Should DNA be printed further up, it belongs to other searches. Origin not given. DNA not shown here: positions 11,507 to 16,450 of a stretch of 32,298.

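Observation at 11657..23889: Stand-alone, translationally coupled two-gene iterative PKS mixing PUFA-synthase and enediyne-PKSE logic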

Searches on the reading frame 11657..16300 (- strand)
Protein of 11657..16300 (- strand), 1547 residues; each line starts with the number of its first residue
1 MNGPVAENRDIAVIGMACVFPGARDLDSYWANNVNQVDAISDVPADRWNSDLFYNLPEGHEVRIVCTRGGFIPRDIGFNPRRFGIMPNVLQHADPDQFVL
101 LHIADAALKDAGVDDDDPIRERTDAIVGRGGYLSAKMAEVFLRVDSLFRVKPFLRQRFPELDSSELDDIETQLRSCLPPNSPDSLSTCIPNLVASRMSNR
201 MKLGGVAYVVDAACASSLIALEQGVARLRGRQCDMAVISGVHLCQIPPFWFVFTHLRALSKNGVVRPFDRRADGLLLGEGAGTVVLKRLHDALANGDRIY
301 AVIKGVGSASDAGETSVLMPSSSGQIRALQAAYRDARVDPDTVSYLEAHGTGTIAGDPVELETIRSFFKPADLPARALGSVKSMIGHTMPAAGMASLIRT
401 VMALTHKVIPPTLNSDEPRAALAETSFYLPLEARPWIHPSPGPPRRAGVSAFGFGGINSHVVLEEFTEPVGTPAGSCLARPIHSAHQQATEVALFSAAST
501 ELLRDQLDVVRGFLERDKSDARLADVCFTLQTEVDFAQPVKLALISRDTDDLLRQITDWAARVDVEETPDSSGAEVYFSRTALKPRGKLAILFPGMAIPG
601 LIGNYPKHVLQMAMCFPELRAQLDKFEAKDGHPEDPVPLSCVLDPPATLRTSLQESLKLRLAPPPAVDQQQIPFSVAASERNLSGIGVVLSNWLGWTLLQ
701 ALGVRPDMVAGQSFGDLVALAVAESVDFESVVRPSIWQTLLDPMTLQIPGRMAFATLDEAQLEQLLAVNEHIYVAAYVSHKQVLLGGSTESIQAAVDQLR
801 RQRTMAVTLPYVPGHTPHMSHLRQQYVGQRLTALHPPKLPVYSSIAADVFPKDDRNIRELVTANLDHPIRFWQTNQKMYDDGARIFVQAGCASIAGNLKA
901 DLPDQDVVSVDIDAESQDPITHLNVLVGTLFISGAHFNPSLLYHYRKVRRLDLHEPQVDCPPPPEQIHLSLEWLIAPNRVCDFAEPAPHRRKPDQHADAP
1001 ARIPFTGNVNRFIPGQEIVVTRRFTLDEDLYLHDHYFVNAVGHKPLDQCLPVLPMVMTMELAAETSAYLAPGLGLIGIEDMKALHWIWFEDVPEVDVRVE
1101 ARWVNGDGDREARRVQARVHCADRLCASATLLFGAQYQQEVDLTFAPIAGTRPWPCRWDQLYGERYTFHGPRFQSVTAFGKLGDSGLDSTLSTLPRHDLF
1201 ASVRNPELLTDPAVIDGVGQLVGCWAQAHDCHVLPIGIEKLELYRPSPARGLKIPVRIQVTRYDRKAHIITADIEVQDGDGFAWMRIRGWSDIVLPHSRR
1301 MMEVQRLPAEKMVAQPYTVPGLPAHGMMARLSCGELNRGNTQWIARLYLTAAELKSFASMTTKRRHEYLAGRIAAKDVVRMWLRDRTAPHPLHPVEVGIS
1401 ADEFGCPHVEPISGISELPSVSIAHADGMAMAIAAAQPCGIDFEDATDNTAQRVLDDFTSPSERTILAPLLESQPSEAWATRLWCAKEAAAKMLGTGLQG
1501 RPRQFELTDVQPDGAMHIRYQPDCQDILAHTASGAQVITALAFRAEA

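Call 3: search_protein_families(library=pfam, proteins=[window:11657-16300:-], max_evalue=0.01)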
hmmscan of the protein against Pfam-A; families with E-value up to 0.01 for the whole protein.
window:11657-16300:- (1547 aa): 9 families
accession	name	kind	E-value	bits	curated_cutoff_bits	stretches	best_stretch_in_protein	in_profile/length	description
PF00109.32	ketoacyl-synt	-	5.4e-52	177.3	20.8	1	9-292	2-252/252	Beta-ketoacyl synthase, N-terminal domain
PF02801.28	Ketoacyl-synt_C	-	2.8e-36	124.5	20.8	1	300-415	1-118/119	Beta-ketoacyl synthase, C-terminal domain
PF00698.26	Acyl_transf_1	-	1.2e-16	61.5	32.7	1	698-889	76-265/319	Acyl transferase domain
PF01648.25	ACPS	-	4.6e-14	52.8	25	1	1438-1518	1-84/111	4'-phosphopantetheinyl transferase superfamily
PF14765.12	PS-DH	-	5.6e-12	46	23.7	1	1158-1289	22-153/166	Polyketide synthase dehydratase N-terminal domain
PF16197.11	KAsynt_C_assoc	-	6.1e-08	33.5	33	1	421-532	7-101/111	Ketoacyl-synthetase C-terminal extension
PF22336.2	RhiE-like_linker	-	7.9e-06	26.2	27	1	495-560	2-64/67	RhiE-like, KS-MAT linker domain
PF17837.6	4PPT_N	-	0.00011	22.7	27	0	1357-1382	6-31/68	4'-phosphopantetheinyl transferase N-terminal domain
PF22621.2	CurL-like_PKS_C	-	0.00037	20.9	27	1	494-555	4-63/64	CurL-like, PKS C-terminal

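Call 8: search_protein_families(library=ncbifam, proteins=[window:11657-16300:-], max_evalue=0.001)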
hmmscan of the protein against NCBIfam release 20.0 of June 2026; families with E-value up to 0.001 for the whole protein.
window:11657-16300:- (1547 aa): 26 families (the best 25 are shown)
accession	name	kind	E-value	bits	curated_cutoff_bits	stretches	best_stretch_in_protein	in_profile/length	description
TIGR02813.1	omega_3_PfaA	subfamily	4.9e-144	481.3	1010.1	1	10-912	8-892/2582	polyketide-type polyunsaturated fatty acid synthase PfaA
NF045894.1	PKS_plus_SDR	equivalog_domain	2.8e-124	416.3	1740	3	191-595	150-538/1515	type I polyketide synthase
NF040607.1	mycolic_Pks13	equivalog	2.8e-97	326.7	2100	3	191-474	248-534/1680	polyketide synthase Pks13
NF041183.1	Pks2_ls1_myc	equivalog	4e-86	289.2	2400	3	192-558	151-514/2086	sulfolipid-1 biosynthesis phthioceranic/hydroxyphthioceranic acid synthase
TIGR03150.1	fabF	equivalog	5.3e-53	180.2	493.75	1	181-463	128-406/407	beta-ketoacyl-ACP synthase II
NF005589.0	PRK07314.1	subfamily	3.7e-50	170.9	387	1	181-465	131-411/413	beta-ketoacyl-ACP synthase II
NF004970.0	PRK06333.1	subfamily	3e-49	168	525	1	181-467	140-423/424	beta-ketoacyl-ACP synthase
NF053555.1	prodigi_MBC_PigJ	equivalog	8.1e-39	133.5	900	1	197-464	496-757/759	prodigiosin MBC biosynthesis protein PigJ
NF005490.0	PRK07103.1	equivalog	3.4e-38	131.8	445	1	197-465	152-412/414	polyketide beta-ketoacyl:acyl carrier protein synthase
NF058662.1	cispenta_AmcF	equivalog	3.9e-38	131.4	325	1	196-464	111-368/369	cispentacin biosynthesis acyltransferase subunit AmcF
NF006618.0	PRK09185.1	subfamily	1.5e-37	129.6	407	1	194-464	141-391/394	beta-ketoacyl-ACP synthase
NF005076.0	PRK06501.1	equivalog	7.8e-37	127.2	629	1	182-464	143-421/425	beta-ketoacyl-ACP synthase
NF006434.0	PRK08722.1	equivalog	5.3e-35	121.1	759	1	182-463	132-411/414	beta-ketoacyl-ACP synthase II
NF004618.0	PRK05952.1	equivalog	1.1e-34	120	455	1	187-465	120-382/384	beta-ketoacyl-ACP synthase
NF006274.0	PRK08439.1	equivalog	8.3e-33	113.7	621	1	186-464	134-404/406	beta-ketoacyl-ACP synthase II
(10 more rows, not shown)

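Call 11: find_homologous_proteins(query=window:11657-16300:-, max_evalue=1e-20)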
Query window:11657-16300:- (1547 aa): 7970 proteins with E <= 1e-20 among 8000 candidates; the best 120 are listed.
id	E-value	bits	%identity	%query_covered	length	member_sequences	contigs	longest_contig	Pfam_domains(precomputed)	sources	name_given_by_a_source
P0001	0.0e+0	3120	93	93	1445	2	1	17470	PF22336.3,PF01648.26,PF00109.33,PF14765.13,PF02801.29,PF16197.12,PF00698.27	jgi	-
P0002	0.0e+0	2711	75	100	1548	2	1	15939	PF22336.3,PF01648.26,PF00109.33,PF22621.3,PF14765.13,PF02801.29,PF16197.12,PF00698.27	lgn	-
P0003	0.0e+0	1710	48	99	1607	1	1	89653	PF01648.26,PF00109.33,PF14765.13,PF02801.29,PF16197.12,PF00698.27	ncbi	-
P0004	0.0e+0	1593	48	99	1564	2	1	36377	PF01648.26,PF00109.33,PF14765.13,PF02801.29,PF16197.12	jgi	-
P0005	0.0e+0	1573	48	99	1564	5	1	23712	PF01648.26,PF00109.33,PF14765.13,PF02801.29,PF16197.12,PF00698.27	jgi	jgi:acyl transferase domain-containing protein/phosphopantetheinyl transferase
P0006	0.0e+0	1502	48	93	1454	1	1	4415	PF00109.33,PF14765.13,PF02801.29,PF16197.12,PF00698.27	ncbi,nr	ncbi:MAG: polyketide synthase dehydratase domain-containing protein, partial [Planctomycetes bacteri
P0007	0.0e+0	1418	45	98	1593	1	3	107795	PF22336.3,PF01648.26,PF00109.33,PF22621.3,PF14765.13,PF02801.29,PF16197.12,PF00698.27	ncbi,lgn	-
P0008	0.0e+0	1411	45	98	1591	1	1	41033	PF22336.3,PF01648.26,PF00109.33,PF22621.3,PF14765.13,PF02801.29,PF16197.12,PF00698.27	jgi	jgi:acyl transferase domain-containing protein/phosphopantetheinyl transferase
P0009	0.0e+0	1378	44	99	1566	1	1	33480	PF01648.26,PF00109.33,PF02801.29,PF16197.12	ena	-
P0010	0.0e+0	1375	44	99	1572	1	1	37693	PF01648.26,PF00109.33,PF14765.13,PF02801.29,PF16197.12,PF00698.27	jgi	jgi:acyl transferase domain-containing protein/phosphopantetheinyl transferase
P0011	0.0e+0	1374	46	62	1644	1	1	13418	PF01648.26,PF00109.33,PF14765.13,PF02801.29,PF16197.12,PF00698.27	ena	-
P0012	0.0e+0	1368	43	99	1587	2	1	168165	PF01648.26,PF00109.33,PF14765.13,PF02801.29,PF16197.12,PF00698.27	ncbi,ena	-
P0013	0.0e+0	1362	43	100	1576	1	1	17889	PF01648.26,PF00109.33,PF14765.13,PF02801.29,PF16197.12,PF00698.27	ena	-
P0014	0.0e+0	1361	42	100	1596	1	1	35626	PF01648.26,PF00109.33,PF02801.29,PF16197.12,PF00698.27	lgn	-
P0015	0.0e+0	1360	42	99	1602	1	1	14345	PF01648.26,PF00109.33,PF02801.29,PF16197.12,PF00698.27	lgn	-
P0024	0.0e+0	1340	43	99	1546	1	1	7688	PF01648.26,PF00109.33,PF14765.13,PF02801.29,PF16197.12,PF00698.27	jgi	jgi:acyl transferase domain-containing protein/phosphopantetheinyl transferase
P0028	0.0e+0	1337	42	100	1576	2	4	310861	PF01648.26,PF00109.33,PF14765.13,PF02801.29,PF16197.12,PF00698.27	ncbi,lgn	-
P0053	0.0e+0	1302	45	62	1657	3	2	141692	PF01648.26,PF00109.33,PF14765.13,PF02801.29,PF16197.12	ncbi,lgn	ncbi:MAG: beta-ketoacyl synthase N-terminal-like domain-containing protein [Pirellulales bacterium]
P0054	0.0e+0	1300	45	63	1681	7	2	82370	PF01648.26,PF00109.33,PF14765.13,PF02801.29,PF16197.12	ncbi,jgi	-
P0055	0.0e+0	1300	42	99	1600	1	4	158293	PF22336.3,PF01648.26,PF00109.33,PF14765.13,PF02801.29,PF16197.12,PF00698.27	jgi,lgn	-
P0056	0.0e+0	1300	40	99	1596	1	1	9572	PF01648.26,PF00109.33,PF14765.13,PF02801.29,PF16197.12,PF00698.27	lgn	-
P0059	0.0e+0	1296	41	99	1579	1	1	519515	PF22336.3,PF01648.26,PF00109.33,PF14765.13,PF02801.29,PF16197.12,PF00698.27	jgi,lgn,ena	-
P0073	0.0e+0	1282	40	98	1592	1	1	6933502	PF01648.26,PF00109.33,PF14765.13,PF02801.29,PF16197.12,PF00698.27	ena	-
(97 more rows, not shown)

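Call 16: find_encoding_contigs(protein=P0073, flank=10000, max_places=2)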
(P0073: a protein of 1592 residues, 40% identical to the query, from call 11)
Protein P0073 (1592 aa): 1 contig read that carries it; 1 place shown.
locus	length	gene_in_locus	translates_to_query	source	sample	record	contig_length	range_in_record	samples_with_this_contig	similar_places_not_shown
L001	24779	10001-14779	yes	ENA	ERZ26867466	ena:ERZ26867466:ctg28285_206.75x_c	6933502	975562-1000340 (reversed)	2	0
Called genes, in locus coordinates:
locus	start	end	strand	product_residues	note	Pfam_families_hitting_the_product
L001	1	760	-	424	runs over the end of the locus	-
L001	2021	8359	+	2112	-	PF03060:NMO, PF00109:ketoacyl-synt, PF02801:Ketoacyl-synt_C, PF16197:KAsynt_C_assoc, PF00698:Acyl_transf_1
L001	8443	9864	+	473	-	PF08659:KR, PF00106:adh_short, PF13561:adh_short_C2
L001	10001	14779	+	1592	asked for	PF00109:ketoacyl-synt, PF02801:Ketoacyl-synt_C, PF16197:KAsynt_C_assoc (weak), PF00698:Acyl_transf_1 (weak), PF14765:PS-DH, PF01648:ACPS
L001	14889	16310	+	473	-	PF25919:BSH_CusB (faint), PF25917:BSH_RND, PF25973:BSH_CzcB (weak), PF25881:HH_YBHG, PF25975:CzcB_C, PF25989:YknX_C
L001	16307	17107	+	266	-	PF00005:ABC_tran, PF13304:AAA_21 (faint)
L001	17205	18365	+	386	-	PF12704:MacB_PCD (weak), PF02687:FtsX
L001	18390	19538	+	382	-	PF12704:MacB_PCD, PF02687:FtsX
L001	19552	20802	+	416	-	PF03033:Glyco_transf_28, PF00201:UDPGT (weak), PF06722:EryCIII-like_C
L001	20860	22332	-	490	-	PF07394:DUF1501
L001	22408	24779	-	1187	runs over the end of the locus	PF07635:PSCyt1, PF07583:PSCyt2, PF07587:PSD1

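Call 17: find_encoding_contigs(protein=P0003, flank=10000, max_places=2)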
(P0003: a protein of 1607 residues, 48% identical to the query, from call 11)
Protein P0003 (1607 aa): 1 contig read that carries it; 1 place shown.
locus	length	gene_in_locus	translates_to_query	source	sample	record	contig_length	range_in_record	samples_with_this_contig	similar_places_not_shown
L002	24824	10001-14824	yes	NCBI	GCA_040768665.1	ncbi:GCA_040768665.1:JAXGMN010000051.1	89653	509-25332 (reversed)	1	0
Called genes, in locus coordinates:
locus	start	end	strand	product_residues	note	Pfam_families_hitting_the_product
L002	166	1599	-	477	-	-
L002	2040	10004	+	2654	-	PF03060:NMO, PF00109:ketoacyl-synt, PF02801:Ketoacyl-synt_C, PF16197:KAsynt_C_assoc, PF00698:Acyl_transf_1, PF08659:KR, PF00106:adh_short, PF13561:adh_short_C2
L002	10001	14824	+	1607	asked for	PF00109:ketoacyl-synt, PF02801:Ketoacyl-synt_C, PF16197:KAsynt_C_assoc, PF00698:Acyl_transf_1, PF14765:PS-DH, PF01648:ACPS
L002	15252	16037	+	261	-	PF00106:adh_short, PF08659:KR, PF13561:adh_short_C2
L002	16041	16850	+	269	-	PF00106:adh_short, PF08659:KR, PF13561:adh_short_C2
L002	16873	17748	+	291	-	-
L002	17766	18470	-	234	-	PF00005:ABC_tran, PF13304:AAA_21 (faint)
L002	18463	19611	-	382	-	PF12704:MacB_PCD, PF02687:FtsX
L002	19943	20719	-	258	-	PF22677:Ble-like_N (faint), PF00903:Glyoxalase (weak)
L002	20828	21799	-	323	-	PF01343:Peptidase_S49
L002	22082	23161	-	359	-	PF13243:SQHop_cyclase_C (faint), PF13249:SQHop_cyclase_N (faint)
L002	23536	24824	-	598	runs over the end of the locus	?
